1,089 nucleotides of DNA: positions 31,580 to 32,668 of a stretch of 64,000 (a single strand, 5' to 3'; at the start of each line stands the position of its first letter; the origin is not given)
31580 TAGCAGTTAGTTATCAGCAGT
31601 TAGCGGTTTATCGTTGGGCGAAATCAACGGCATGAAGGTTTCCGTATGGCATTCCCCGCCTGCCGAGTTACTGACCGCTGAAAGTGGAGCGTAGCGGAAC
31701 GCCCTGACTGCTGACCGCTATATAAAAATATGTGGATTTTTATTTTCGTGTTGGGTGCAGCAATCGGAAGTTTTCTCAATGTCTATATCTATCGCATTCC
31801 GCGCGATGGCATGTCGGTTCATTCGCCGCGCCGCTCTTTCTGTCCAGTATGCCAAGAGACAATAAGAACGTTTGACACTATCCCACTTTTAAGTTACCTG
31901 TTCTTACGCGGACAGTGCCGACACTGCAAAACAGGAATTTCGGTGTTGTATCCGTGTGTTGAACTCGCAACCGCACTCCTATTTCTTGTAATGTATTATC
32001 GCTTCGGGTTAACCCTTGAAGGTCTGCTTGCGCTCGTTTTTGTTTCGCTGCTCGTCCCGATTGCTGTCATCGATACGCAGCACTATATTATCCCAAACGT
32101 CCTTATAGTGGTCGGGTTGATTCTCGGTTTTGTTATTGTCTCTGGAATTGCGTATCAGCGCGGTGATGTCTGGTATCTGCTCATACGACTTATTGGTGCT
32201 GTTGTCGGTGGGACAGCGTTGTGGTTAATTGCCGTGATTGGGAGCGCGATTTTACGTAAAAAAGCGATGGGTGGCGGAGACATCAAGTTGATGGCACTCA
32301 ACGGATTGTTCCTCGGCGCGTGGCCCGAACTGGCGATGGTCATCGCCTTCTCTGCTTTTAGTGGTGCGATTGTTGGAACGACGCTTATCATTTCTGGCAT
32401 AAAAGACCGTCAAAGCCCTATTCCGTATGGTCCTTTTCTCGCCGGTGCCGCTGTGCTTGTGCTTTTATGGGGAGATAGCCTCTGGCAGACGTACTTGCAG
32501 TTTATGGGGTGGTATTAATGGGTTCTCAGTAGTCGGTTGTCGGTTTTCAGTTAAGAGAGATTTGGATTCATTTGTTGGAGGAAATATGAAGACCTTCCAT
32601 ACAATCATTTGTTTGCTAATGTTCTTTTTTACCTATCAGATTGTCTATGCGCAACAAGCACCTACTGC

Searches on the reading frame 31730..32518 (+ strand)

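Call 17: search_protein_families(library=pfam, proteins=[window:31730-32518:+], max_evalue=0.001)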
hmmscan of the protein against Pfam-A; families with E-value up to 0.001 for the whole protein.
window:31730-32518:+ (262 aa): 2 families
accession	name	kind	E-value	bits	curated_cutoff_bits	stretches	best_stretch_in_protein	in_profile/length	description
PF06750.18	A24_N_bact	-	6.4e-31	106.7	23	1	7-92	1-84/84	Bacterial Peptidase A24 N-terminal domain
PF01478.23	Peptidase_A24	-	2.1e-16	60.7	26.5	1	102-216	1-103/104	Type IV leader peptidase family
